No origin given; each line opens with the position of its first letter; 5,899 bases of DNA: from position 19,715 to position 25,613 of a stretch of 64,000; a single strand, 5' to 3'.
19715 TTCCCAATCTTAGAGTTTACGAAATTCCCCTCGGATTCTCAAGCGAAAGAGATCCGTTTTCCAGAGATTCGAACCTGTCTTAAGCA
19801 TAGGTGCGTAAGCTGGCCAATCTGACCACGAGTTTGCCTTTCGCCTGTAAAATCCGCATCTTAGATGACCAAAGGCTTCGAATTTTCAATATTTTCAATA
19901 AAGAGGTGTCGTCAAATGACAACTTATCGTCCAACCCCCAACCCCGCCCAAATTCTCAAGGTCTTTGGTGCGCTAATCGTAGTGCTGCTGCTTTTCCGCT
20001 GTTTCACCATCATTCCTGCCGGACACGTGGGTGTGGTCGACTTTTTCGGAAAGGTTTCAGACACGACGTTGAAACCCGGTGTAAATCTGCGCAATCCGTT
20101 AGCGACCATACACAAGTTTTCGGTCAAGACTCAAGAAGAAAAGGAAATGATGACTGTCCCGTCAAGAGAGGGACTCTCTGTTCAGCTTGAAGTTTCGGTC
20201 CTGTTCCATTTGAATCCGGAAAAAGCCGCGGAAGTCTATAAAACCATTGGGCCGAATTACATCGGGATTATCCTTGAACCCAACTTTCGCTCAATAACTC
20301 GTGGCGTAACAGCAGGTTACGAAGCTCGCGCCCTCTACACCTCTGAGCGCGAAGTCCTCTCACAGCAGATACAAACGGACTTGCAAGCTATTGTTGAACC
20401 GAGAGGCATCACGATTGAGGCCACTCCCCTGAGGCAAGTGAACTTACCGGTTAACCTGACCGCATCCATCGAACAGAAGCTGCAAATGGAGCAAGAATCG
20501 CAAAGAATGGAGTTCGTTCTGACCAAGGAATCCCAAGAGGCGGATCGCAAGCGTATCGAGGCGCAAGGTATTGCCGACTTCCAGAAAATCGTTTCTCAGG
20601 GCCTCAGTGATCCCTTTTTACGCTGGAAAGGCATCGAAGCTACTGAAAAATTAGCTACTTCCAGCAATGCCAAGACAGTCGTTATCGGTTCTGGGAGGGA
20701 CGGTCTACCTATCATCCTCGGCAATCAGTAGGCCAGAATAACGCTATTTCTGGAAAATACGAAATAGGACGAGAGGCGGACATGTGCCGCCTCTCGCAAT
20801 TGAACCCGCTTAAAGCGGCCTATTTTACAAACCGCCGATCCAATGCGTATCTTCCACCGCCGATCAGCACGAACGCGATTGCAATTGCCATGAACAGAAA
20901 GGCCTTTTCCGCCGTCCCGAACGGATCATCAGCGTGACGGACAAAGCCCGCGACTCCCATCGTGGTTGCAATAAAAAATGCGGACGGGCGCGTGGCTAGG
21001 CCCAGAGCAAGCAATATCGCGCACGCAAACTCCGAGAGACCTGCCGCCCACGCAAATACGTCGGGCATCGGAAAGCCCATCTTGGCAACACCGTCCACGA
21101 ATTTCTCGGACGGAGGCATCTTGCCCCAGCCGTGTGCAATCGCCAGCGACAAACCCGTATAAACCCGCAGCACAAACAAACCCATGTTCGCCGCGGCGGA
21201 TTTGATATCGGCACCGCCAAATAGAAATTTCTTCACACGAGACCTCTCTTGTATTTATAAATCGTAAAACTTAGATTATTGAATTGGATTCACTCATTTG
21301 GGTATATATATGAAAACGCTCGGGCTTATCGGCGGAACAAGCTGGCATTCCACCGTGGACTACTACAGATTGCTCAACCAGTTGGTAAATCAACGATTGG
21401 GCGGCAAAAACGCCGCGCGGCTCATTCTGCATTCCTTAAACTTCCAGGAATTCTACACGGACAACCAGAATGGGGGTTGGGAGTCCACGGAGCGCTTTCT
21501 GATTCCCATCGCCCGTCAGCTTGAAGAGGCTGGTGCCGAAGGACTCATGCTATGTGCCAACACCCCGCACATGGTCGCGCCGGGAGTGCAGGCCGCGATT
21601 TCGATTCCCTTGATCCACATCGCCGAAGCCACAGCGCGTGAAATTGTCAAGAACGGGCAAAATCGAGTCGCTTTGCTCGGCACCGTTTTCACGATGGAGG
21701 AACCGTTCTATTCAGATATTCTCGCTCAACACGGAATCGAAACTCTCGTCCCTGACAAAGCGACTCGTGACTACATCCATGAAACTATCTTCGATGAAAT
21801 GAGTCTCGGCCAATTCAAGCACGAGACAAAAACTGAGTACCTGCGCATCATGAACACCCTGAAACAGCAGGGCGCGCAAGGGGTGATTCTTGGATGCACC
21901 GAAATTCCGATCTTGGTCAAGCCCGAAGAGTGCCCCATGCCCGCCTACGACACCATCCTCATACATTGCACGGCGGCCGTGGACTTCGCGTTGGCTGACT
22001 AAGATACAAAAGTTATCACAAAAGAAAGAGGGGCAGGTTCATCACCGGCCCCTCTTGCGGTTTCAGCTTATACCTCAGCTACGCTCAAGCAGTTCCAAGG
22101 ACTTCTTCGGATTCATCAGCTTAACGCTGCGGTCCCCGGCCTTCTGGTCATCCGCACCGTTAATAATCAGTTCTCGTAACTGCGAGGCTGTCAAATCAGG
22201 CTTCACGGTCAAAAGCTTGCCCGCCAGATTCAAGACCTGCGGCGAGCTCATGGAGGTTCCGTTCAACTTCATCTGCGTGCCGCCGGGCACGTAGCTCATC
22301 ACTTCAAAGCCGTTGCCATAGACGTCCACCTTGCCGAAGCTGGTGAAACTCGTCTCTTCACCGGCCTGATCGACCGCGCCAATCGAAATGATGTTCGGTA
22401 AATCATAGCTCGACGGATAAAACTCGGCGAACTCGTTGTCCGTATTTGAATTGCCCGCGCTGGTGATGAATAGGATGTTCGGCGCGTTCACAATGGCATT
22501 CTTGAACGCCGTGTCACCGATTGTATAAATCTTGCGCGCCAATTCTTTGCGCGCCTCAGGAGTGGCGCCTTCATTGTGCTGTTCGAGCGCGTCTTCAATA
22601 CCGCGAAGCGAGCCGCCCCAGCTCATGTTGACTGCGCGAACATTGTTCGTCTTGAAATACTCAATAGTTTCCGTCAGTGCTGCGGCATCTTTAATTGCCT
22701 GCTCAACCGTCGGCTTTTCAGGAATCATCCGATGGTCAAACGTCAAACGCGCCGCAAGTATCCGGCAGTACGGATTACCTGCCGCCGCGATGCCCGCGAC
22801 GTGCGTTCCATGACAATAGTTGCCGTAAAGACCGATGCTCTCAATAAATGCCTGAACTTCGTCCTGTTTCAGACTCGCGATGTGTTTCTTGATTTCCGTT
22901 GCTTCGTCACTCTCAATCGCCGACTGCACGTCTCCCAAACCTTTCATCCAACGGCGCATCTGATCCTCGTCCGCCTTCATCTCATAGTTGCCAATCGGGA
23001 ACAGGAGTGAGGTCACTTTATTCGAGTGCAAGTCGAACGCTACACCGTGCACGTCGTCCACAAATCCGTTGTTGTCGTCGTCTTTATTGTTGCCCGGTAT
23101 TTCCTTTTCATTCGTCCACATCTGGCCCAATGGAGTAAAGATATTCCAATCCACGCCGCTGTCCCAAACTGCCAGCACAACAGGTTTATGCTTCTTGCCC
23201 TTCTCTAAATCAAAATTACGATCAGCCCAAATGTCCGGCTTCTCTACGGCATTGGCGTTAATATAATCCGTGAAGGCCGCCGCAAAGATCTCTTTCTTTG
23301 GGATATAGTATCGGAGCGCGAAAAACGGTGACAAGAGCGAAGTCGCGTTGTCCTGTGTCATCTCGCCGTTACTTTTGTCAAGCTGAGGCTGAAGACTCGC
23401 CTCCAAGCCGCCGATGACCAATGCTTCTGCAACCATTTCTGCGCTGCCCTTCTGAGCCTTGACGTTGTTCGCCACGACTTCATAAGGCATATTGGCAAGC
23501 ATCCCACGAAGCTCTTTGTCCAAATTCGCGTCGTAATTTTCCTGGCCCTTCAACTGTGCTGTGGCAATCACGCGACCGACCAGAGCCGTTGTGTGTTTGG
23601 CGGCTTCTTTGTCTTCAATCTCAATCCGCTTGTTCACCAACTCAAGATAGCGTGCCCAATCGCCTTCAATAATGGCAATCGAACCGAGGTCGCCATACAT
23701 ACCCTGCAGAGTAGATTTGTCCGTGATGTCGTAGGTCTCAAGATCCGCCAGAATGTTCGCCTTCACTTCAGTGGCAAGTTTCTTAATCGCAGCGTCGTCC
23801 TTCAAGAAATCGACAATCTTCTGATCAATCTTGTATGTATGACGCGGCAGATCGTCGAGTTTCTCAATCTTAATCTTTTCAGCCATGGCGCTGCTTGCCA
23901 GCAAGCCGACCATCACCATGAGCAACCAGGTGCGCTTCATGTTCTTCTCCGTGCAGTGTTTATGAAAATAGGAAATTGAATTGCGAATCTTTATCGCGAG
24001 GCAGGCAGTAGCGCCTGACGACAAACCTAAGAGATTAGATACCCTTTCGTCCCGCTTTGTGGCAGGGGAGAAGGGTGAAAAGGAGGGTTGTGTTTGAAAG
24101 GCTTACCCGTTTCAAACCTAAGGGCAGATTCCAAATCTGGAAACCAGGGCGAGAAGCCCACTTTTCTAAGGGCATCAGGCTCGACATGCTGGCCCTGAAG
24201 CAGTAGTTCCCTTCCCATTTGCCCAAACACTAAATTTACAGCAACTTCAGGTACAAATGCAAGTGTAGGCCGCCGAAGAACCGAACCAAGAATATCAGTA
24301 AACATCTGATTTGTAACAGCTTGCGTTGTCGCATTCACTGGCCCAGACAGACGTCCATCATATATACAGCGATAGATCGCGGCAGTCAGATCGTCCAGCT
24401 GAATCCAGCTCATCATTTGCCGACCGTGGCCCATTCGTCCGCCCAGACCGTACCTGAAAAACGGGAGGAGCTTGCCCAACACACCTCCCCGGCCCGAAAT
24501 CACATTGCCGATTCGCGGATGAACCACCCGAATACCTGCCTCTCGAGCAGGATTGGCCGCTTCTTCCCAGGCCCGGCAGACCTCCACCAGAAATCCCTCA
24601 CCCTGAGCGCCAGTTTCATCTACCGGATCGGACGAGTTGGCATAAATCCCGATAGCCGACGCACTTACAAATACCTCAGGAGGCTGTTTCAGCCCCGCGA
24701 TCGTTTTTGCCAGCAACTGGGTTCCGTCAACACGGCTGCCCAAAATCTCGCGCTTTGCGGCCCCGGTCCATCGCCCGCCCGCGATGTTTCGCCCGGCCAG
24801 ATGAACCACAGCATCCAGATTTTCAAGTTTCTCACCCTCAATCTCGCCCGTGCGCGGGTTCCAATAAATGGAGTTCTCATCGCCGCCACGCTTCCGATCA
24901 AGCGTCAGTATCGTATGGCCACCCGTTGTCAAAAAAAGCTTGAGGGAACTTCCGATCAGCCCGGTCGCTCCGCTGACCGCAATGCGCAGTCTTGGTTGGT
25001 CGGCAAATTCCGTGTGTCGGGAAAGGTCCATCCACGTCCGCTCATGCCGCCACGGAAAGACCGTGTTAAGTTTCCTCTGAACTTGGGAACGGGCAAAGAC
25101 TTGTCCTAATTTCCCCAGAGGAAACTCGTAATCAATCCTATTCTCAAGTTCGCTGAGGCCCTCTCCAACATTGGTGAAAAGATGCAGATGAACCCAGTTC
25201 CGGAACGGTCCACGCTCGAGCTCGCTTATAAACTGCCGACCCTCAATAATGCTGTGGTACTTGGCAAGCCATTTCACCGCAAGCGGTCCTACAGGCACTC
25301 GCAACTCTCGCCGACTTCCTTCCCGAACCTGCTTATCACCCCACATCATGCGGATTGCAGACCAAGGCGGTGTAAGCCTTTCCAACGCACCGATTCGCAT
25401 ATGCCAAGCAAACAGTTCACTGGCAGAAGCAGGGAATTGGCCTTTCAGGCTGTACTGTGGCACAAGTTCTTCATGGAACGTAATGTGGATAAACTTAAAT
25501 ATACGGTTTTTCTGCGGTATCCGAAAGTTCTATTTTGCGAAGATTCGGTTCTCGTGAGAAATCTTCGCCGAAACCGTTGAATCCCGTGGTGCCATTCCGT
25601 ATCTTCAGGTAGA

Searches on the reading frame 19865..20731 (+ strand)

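Call 81: search_protein_families(library=pfam, proteins=[window:19865-20731:+], max_evalue=0.001)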
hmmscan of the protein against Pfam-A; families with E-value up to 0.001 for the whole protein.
window:19865-20731:+ (288 aa): 1 family
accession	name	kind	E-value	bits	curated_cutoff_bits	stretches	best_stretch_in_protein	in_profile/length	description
PF01145.31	Band_7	-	7.6e-28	98.2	23.6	1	49-216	2-166/176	SPFH domain / Band 7 family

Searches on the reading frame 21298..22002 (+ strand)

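Call 81: search_protein_families(library=pfam, proteins=[window:21298-22002:+], max_evalue=0.001)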
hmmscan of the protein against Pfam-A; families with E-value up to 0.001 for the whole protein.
window:21298-22002:+ (234 aa): 1 family
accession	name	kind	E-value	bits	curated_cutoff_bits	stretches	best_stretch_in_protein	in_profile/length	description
PF01177.27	Asp_Glu_race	-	1.4e-42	146.3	31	1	11-227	1-211/211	Asp/Glu/Hydantoin racemase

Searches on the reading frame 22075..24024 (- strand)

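Call 81: search_protein_families(library=pfam, proteins=[window:22075-24024:-], max_evalue=0.001)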
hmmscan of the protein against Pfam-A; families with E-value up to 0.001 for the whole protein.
window:22075-24024:- (649 aa): 1 family
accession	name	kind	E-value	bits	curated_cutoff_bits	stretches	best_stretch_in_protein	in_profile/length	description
PF00082.27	Peptidase_S8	-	4.7e-28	98.8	21.8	1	281-627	3-276/288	Subtilase family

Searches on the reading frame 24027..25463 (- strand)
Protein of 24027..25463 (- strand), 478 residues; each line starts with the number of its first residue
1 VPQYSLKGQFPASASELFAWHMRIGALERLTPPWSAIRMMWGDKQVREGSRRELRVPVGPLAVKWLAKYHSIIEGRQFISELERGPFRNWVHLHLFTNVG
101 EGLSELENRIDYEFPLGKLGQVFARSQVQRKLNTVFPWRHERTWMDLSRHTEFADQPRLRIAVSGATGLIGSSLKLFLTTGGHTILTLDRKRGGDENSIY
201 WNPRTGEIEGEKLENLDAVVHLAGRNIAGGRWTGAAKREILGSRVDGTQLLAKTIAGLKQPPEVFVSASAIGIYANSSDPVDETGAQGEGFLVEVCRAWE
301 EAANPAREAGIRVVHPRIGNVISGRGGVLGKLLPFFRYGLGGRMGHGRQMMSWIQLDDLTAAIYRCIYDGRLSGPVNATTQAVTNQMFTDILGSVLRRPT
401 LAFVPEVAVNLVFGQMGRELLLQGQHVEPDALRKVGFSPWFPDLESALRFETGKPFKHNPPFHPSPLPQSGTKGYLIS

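Call 81: search_protein_families(library=pfam, proteins=[window:24027-25463:-], max_evalue=0.001)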
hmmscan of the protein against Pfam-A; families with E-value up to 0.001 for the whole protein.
window:24027-25463:- (478 aa): 2 families
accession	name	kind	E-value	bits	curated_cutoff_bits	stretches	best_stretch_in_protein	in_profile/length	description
PF08338.16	DUF1731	-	3.4e-13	49.5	27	1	404-449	1-45/47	Domain of unknown function (DUF1731)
PF01370.27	Epimerase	-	3e-11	43.7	20.9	1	161-367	1-225/240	NAD dependent epimerase/dehydratase family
